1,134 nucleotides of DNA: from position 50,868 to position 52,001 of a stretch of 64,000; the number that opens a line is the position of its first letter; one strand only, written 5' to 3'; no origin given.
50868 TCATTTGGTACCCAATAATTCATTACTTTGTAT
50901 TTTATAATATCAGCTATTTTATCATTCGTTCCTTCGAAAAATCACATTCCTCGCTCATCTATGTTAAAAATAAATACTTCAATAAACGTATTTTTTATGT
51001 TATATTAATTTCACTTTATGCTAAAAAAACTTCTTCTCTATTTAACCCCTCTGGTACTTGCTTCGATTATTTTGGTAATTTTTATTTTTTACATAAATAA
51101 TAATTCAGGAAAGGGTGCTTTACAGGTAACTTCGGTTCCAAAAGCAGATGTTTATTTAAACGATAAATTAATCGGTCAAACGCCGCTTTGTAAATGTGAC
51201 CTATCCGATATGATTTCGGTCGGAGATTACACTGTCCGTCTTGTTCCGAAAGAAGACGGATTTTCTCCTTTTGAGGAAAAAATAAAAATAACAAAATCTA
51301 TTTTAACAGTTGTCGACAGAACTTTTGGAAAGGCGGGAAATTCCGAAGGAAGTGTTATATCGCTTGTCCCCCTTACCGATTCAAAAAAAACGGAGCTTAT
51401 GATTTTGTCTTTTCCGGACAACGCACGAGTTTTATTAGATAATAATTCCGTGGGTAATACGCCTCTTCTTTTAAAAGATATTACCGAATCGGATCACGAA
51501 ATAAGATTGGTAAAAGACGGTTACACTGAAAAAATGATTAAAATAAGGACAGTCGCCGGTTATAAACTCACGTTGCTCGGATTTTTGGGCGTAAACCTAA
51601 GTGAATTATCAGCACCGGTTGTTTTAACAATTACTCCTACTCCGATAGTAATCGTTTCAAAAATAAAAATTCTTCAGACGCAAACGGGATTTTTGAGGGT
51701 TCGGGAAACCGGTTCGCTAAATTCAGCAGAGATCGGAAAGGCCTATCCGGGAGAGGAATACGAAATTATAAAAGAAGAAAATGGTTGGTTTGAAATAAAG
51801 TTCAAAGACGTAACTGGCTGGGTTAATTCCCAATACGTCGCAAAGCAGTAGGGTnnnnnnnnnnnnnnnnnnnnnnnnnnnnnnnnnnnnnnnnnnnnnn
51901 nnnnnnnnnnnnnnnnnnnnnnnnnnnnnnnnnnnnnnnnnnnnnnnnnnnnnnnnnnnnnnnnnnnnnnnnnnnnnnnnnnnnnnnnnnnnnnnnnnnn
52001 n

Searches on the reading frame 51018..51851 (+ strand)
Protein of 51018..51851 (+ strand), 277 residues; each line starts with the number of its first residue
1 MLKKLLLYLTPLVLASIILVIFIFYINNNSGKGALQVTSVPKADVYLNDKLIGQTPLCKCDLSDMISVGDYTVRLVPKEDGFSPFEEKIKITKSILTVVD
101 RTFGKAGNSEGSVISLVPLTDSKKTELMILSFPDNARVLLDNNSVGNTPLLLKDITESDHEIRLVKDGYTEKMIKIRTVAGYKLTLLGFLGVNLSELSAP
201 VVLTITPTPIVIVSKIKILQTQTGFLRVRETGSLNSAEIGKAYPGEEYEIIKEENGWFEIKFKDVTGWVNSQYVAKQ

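Call 3: search_protein_families(library=pfam, proteins=[window:51018-51851:+], max_evalue=0.01)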
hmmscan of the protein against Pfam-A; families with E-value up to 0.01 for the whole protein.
window:51018-51851:+ (277 aa): 2 families
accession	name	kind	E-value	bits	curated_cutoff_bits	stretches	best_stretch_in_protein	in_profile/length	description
PF08308.17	PEGA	-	6.4e-19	68.1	20.8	2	126-176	3-55/71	PEGA domain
PF08239.17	SH3_3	-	4.9e-12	46.3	27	1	225-274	2-53/54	Bacterial SH3 domain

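Call 4: search_protein_families(library=ncbifam, proteins=[window:51018-51851:+], max_evalue=0.01)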
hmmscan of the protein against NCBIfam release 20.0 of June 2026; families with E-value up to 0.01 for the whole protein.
window:51018-51851:+ (277 aa): 6 families
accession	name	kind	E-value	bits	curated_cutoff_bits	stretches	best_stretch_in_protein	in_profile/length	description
NF047815.1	LIC10124_lipo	equivalog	3.4e-05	22.6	650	1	119-183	192-256/516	LIC10124 family lipoprotein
NF040678.1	EntFM_CwpFM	equivalog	5e-05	22.5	720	1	221-274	220-273/430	enterotoxin EntFM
NF040675.1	wall_bind_EntD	exception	0.00015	21.1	590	1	222-273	29-80/310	cell wall-binding protein EntD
NF047662.1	LEPBI_I2678_fam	subfamily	0.0018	18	240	0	123-178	9-69/247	LEPBI_I2678 family protein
NF040670.1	wall_bind_EntA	exception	0.0019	17.7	560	1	222-273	29-80/291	cell wall-binding protein EntA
TIGR04211.1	SH3_and_anchor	equivalog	0.0085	15.7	65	0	236-277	18-61/198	TIGR04211 family SH3 domain-containing protein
